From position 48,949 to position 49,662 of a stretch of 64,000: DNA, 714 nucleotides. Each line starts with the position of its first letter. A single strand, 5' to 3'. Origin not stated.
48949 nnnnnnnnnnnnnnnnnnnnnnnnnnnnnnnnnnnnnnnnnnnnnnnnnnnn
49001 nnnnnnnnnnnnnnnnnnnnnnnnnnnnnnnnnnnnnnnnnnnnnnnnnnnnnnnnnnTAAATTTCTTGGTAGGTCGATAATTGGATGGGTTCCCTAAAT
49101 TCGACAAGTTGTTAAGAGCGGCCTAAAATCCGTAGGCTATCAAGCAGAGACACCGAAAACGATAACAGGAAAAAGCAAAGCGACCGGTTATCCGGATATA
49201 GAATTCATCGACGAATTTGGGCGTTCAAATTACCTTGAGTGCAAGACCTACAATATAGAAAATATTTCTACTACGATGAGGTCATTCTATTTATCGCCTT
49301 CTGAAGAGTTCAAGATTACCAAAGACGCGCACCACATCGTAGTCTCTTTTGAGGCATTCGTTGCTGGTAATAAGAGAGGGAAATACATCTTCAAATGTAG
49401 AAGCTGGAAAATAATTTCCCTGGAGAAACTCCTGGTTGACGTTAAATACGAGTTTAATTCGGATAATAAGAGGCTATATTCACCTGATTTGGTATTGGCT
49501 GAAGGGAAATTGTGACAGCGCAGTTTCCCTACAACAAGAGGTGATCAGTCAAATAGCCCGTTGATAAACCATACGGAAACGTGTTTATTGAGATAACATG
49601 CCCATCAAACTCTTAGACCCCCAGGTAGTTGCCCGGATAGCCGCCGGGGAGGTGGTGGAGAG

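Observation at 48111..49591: Methylase-less three-gene nuclease-like cassette between pcrA and mutL, bounded by a duplicated mutL promoter: top candidate for an undescribed system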

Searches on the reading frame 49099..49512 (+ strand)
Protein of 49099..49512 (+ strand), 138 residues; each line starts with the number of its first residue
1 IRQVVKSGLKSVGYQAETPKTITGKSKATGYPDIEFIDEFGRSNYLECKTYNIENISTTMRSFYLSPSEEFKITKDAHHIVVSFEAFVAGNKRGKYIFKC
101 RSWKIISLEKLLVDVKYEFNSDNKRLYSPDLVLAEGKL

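Call 5: search_protein_families(library=pfam, proteins=[window:49099-49512:+], max_evalue=1)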
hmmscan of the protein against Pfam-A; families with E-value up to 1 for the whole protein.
window:49099-49512:+ (138 aa): 0 families

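Call 6: search_protein_families(library=padloc, proteins=[window:49099-49512:+], max_evalue=1)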
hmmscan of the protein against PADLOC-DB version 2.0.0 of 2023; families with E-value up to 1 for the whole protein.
window:49099-49512:+ (138 aa): 1 family
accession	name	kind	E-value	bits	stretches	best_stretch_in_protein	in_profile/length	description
PDLC03511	REase_II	-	1.2e-24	85.4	1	2-136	91-227/230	Type II restriction enzyme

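Call 7: search_protein_families(library=ncbifam, proteins=[window:49099-49512:+], max_evalue=1)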
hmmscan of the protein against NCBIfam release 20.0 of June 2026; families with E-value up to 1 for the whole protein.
window:49099-49512:+ (138 aa): 0 families

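Call 9: search_solved_structures(query=window:49099-49512:+, max_evalue=10)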
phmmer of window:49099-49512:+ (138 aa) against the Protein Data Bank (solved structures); distinct sequences matched with E-value up to 10: 0.

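Call 18: find_homologous_proteins(query=window:49099-49512:+, max_evalue=0.01)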
Query window:49099-49512:+ (138 aa): 972 proteins with E <= 0.01 among 978 candidates; the best 120 are listed.
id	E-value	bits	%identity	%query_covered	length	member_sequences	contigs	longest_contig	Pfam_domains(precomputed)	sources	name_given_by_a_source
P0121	2.5e-77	275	91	100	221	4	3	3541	PF27324.1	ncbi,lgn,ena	-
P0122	8.5e-76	270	89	100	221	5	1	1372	PF27324.1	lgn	-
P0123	5.1e-73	261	74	92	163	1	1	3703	PF27324.1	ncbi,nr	ncbi:MAG: Type II site-specific deoxyribonuclease [Dehalococcoidia bacterium]|nr:Type II site-specif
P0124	1.1e-72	260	86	100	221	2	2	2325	PF27324.1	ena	-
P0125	1.2e-70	253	83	100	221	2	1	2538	PF27324.1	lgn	-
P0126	1.6e-67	243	79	100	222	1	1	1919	PF27324.1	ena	-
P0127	1.6e-67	243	79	100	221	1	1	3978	PF27324.1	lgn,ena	-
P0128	2.6e-66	239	78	100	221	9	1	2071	PF27324.1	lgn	-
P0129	3.9e-66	239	78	100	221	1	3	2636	PF27324.1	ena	-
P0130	6.3e-66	238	78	100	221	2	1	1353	PF27324.1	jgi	-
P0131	2.7e-65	236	76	100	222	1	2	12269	PF27324.1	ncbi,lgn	-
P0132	5.2e-65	235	77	100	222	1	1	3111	PF27324.1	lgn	-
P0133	6.7e-65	235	76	100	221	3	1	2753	PF27324.1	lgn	-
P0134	1.4e-64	234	78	100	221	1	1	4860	PF27324.1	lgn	-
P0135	1.4e-64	234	79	100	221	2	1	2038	PF27324.1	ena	-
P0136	2.0e-64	233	82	92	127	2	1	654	PF27324.1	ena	-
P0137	7.1e-63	228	74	100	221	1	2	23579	PF27324.1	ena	-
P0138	6.5e-61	222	71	100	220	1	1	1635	PF27324.1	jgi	jgi:hypothetical protein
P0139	5.2e-60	219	70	100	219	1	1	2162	PF27324.1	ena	-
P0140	7.8e-60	218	70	100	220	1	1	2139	PF27324.1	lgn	-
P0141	8.6e-60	218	70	100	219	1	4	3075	PF27324.1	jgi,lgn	jgi:hypothetical protein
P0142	1.1e-59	218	70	100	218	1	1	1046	PF27324.1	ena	-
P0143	1.2e-59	218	72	100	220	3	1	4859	PF27324.1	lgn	-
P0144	1.6e-59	217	70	100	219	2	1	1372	PF27324.1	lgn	-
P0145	5.2e-59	216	70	100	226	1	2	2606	PF27324.1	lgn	-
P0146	9.9e-59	215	71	100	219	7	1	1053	PF27324.1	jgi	-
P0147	3.5e-58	213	67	100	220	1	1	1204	PF27324.1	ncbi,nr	ncbi:MAG: restriction endonuclease [Anaerolineae bacterium]|nr:restriction endonuclease [Anaerolinea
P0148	4.4e-58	213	71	99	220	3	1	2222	PF27324.1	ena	-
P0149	5.4e-58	212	67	99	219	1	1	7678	PF27324.1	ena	-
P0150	6.2e-58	212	68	100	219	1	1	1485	PF27324.1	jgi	-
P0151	6.5e-58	212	68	100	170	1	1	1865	PF27324.1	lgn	-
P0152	7.8e-58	212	68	99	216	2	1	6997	PF27324.1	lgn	-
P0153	9.9e-58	211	65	100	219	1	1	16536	PF27324.1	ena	-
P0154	2.5e-57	210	68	100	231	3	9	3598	PF27324.1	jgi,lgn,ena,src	-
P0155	2.9e-57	210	66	99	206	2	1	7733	PF27324.1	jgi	-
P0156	3.5e-57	210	70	100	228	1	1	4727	PF27324.1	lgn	-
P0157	3.9e-57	210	70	100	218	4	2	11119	PF27324.1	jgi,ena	-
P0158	5.4e-57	209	68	100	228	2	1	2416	PF27324.1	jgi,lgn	jgi:hypothetical protein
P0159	5.5e-57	209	67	100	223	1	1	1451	PF27324.1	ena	-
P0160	6.0e-57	209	67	98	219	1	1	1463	PF27324.1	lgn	-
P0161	7.9e-57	209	70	100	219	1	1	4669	PF27324.1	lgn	-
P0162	8.2e-57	208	66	100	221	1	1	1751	PF27324.1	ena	-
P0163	1.2e-56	208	67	100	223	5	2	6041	PF27324.1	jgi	jgi:hypothetical protein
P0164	1.3e-56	208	67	100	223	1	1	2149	PF27324.1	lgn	-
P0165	1.5e-56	208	68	99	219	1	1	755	PF27324.1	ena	-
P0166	2.1e-56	207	68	100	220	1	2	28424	PF27324.1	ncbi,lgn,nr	ncbi:MAG: restriction endonuclease [Candidatus Komeilibacteria bacterium]|nr:restriction endonucleas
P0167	2.2e-56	207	68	99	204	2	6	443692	PF27324.1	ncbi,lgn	-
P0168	2.7e-56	207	67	100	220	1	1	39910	PF27324.1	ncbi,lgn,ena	-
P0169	4.1e-56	206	67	100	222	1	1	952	PF27324.1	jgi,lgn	-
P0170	4.2e-56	206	67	100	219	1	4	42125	PF27324.1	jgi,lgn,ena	-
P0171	4.4e-56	206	68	100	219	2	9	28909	PF27324.1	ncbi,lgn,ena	ncbi:MAG: restriction endonuclease [Patescibacteria group bacterium]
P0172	4.6e-56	206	70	100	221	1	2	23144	PF27324.1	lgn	-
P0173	5.1e-56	206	65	100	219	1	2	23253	PF27324.1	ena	-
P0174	5.9e-56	206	69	100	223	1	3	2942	PF27324.1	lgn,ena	-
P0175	7.0e-56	205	66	100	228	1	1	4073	PF27324.1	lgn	-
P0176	7.5e-56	205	64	100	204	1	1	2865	PF27324.1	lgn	-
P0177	9.0e-56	205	66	100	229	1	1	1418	PF27324.1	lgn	-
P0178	9.4e-56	205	67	100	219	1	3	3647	PF27324.1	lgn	-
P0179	9.6e-56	205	67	100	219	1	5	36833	PF27324.1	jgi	jgi:hypothetical protein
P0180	1.0e-55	205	69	100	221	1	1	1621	PF27324.1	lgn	-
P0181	1.1e-55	205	66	100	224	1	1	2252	PF27324.1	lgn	-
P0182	1.2e-55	205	68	100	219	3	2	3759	PF27324.1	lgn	-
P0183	1.2e-55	205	66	100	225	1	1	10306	PF27324.1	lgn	-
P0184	1.3e-55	205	64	100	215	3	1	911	PF27324.1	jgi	-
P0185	1.5e-55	204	65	100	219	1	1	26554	PF27324.1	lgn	-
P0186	1.6e-55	204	67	100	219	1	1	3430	PF27324.1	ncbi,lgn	-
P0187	1.7e-55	204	66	100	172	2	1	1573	PF27324.1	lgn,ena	-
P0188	1.7e-55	204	65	100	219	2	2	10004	PF27324.1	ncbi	-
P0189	1.7e-55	204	66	100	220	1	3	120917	PF27324.1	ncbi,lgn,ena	-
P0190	1.9e-55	204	66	100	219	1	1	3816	PF27324.1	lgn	-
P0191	1.9e-55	204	65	100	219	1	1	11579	PF27324.1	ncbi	ncbi:MAG: hypothetical protein V1781_03465 [Bacteroidota bacterium]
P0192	2.0e-55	204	67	100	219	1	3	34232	PF27324.1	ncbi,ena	-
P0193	2.3e-55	204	67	100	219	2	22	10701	PF27324.1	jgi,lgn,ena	-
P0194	2.3e-55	204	66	100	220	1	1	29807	PF27324.1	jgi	jgi:hypothetical protein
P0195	2.4e-55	204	67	100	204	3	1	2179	PF27324.1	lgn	-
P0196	2.5e-55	204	64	100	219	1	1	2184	PF27324.1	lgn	-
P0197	2.5e-55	204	64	100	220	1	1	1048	PF27324.1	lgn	-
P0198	2.7e-55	204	66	100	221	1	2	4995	PF27324.1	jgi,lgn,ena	-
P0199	2.9e-55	203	67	100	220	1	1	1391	PF27324.1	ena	-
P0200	3.0e-55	203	68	100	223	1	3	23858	PF27324.1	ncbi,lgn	-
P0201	3.2e-55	203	67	99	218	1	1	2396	PF27324.1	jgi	jgi:hypothetical protein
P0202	4.0e-55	203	67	100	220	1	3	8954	PF27324.1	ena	-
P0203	4.3e-55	203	67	100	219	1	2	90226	PF27324.1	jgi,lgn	jgi:hypothetical protein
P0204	4.4e-55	203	66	100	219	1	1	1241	PF27324.1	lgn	-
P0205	5.0e-55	203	67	100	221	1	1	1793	PF27324.1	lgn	-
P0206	5.8e-55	202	66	100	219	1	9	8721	PF27324.1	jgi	jgi:uncharacterized protein (UPF0128 family)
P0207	6.0e-55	202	65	100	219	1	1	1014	PF27324.1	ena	-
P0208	6.3e-55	202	66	100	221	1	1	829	PF27324.1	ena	-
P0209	6.7e-55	202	66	100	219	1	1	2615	PF27324.1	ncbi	-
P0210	7.4e-55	202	67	98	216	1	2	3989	PF27324.1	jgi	jgi:hypothetical protein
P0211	7.7e-55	202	66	100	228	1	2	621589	PF27324.1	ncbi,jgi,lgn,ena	-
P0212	9.5e-55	202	65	97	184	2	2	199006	PF27324.1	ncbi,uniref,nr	ncbi:hypothetical protein A2661_02665 [Candidatus Giovannonibacteria bacterium RIFCSPHIGHO2_01_FULL_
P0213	9.5e-55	202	68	100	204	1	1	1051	PF27324.1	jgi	jgi:hypothetical protein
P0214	1.2e-54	201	64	100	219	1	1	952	PF27324.1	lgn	-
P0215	1.3e-54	201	67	100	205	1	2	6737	PF27324.1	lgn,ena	-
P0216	1.4e-54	201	62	100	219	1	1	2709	PF27324.1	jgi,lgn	-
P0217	1.5e-54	201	65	100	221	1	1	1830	PF27324.1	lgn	-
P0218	1.5e-54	201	67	100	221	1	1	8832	PF27324.1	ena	-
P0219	1.6e-54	201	64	100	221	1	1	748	PF27324.1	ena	-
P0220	1.6e-54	201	64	99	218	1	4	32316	PF27324.1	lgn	-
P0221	1.7e-54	201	64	100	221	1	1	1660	PF27324.1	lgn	-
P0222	1.8e-54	201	66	100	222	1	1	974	PF27324.1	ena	-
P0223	1.9e-54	201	66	100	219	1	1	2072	PF27324.1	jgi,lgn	jgi:hypothetical protein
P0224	2.2e-54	201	64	100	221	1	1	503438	PF27324.1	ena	-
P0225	2.3e-54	201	64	99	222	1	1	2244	PF27324.1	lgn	-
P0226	2.3e-54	201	65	100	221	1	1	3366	PF27324.1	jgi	-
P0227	2.3e-54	201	67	100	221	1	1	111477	PF27324.1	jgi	jgi:hypothetical protein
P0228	2.5e-54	200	64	100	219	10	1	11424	PF27324.1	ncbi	-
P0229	2.7e-54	200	65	97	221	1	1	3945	PF27324.1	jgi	-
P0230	3.0e-54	200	65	100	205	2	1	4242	PF27324.1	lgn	-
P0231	3.2e-54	200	67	100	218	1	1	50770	PF27324.1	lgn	-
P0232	3.3e-54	200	67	100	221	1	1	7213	PF27324.1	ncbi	-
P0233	3.4e-54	200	66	100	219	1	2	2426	PF27324.1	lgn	-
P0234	3.5e-54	200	68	98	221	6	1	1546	PF27324.1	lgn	-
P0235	3.5e-54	200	66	100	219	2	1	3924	PF27324.1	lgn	-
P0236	4.0e-54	200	64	99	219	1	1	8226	PF27324.1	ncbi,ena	-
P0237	4.2e-54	200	67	100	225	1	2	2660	PF27324.1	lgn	-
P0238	4.5e-54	200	66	96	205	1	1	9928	PF27324.1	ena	-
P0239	4.5e-54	200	64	100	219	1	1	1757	PF27324.1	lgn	-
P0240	4.7e-54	200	67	100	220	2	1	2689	PF27324.1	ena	-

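Call 19: find_encoding_contigs(protein=P0121, flank=5000, max_places=4)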
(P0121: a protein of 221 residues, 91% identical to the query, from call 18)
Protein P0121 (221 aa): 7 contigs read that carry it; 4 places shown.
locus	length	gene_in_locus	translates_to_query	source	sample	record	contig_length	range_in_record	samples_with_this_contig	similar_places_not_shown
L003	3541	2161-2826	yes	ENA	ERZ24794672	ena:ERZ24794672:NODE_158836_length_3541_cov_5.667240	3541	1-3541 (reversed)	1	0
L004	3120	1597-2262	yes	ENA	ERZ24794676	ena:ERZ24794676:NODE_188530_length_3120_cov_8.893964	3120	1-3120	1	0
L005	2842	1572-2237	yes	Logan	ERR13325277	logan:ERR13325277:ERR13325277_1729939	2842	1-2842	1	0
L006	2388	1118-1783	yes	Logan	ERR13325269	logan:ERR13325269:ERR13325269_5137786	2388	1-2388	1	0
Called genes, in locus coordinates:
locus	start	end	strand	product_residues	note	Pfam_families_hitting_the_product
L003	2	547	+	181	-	?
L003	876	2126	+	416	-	PF01555:N6_N4_Mtase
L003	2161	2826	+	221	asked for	PF27324:MjaV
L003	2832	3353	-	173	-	-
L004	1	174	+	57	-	?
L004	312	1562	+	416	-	PF01555:N6_N4_Mtase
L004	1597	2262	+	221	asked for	PF27324:MjaV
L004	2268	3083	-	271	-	-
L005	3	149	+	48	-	?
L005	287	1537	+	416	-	PF01555:N6_N4_Mtase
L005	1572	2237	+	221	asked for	PF27324:MjaV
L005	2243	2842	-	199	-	?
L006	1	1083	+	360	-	?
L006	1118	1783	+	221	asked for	PF27324:MjaV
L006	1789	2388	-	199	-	?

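Call 20: find_encoding_contigs(protein=P0123, flank=5000, max_places=3)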
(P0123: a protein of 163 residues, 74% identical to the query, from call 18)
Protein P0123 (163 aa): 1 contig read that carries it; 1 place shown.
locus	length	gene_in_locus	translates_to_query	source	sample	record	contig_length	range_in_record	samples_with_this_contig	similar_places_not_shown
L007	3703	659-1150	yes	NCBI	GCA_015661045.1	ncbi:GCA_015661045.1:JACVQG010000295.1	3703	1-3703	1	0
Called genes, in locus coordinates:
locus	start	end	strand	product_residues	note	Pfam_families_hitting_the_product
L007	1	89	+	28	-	?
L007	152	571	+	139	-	-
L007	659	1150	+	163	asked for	PF27324:MjaV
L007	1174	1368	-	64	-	-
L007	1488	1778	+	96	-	-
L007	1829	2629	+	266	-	PF00561:Abhydrolase_1, PF12146:Hydrolase_4, PF12697:Abhydrolase_6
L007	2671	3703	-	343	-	PF18920:DUF5671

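Call 61: search_protein_families(library=pfam, proteins=[L003:876-2123:+], max_evalue=0.1)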
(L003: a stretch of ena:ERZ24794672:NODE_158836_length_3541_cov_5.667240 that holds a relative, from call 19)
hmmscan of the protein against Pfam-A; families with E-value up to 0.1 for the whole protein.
L003:876-2123:+ (416 aa): 4 families
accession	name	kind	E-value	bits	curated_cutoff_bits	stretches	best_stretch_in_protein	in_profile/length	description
PF01555.25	N6_N4_Mtase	-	2.6e-16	60.7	26.7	2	43-118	137-206/221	DNA methylase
PF01170.24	UPF0020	-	0.0042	17.2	22.3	1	84-111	28-55/197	RMKL-like, methyltransferase domain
PF02086.21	MethyltransfD12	-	0.0083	16.3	22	1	70-123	5-59/253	D12 class N6 adenine-specific DNA methyltransferase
PF08241.18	Methyltransf_11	-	0.04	15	21.2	0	321-353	63-95/95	Methyltransferase domain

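Call 67: search_dna_similar(query=P0121, collection=plasmids, mode=protein, max_evalue=0.001, max_rows=15)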
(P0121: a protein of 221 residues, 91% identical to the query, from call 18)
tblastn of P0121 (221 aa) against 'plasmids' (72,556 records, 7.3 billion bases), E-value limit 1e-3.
No match.

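Call 93: search_protein_families(library=pfam, proteins=[L003:1686-2123:+], max_evalue=1)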
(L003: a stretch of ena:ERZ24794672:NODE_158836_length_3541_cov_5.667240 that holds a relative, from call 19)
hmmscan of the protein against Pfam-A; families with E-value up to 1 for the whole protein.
L003:1686-2123:+ (146 aa): 2 families
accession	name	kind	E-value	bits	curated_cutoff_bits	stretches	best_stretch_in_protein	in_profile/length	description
PF01555.25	N6_N4_Mtase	-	0.00016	22.2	26.7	1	14-113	1-77/221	DNA methylase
PF08241.18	Methyltransf_11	-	0.017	16.1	21.2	1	51-83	63-95/95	Methyltransferase domain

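Call 95: search_protein_families(library=padloc, proteins=[P0121, L003:876-2123:+], max_evalue=0.01)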
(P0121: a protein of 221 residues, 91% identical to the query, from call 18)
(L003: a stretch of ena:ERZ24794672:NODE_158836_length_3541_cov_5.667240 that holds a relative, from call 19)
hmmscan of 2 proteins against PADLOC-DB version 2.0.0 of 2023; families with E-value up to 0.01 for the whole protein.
P0121 (221 aa): 1 family
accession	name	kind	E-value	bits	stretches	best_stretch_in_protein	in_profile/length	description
PDLC03511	REase_II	-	3.4e-40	136.2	1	5-219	4-227/230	Type II restriction enzyme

L003:876-2123:+ (416 aa): 48 families (the best 25 are shown)
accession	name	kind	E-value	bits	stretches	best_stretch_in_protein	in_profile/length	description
PDLC03325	MTase_II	-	1.7e-142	473.2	1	41-416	48-423/426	Type II methyltransferase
PDLC03353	MTase_II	-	1.1e-22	78.8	2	34-114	160-238/260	Type II methyltransferase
PDLC03350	MTase_II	-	4.7e-20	70.2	2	43-116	215-285/312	Type II methyltransferase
PDLC03376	MTase_II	-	3.4e-15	54.5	2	45-123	17-95/249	Type II methyltransferase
PDLC03387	MTase_II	-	1.3e-13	48.8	2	64-126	213-275/289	Type II methyltransferase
PDLC03283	MTase_II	-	1.8e-12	45.2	2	42-115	184-260/352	Type II methyltransferase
PDLC03224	MTase_II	-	5.5e-12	43.3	1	22-130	28-139/481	Type II methyltransferase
PDLC03380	MTase_II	-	6.4e-12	43.4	1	57-123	31-95/393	Type II methyltransferase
PDLC03239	MTase_II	-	3.1e-11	40.6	1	61-123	65-131/442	Type II methyltransferase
PDLC03322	MTase_II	-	3.9e-11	40.5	1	59-123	38-103/446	Type II methyltransferase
PDLC03351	MTase_II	-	4.4e-10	37.3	1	48-116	110-178/348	Type II methyltransferase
PDLC03714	oMTase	-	1.4e-09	35.8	1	47-114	176-245/279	orphan methyltransferase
PDLC02541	PglX|PglXI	-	8.3e-09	32.1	1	254-360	464-573/919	PglXI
PDLC03260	MTase_II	-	1.2e-08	32.3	1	65-123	246-304/349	Type II methyltransferase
PDLC03371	MTase_II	-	1.4e-08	32.6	1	30-115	161-241/260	Type II methyltransferase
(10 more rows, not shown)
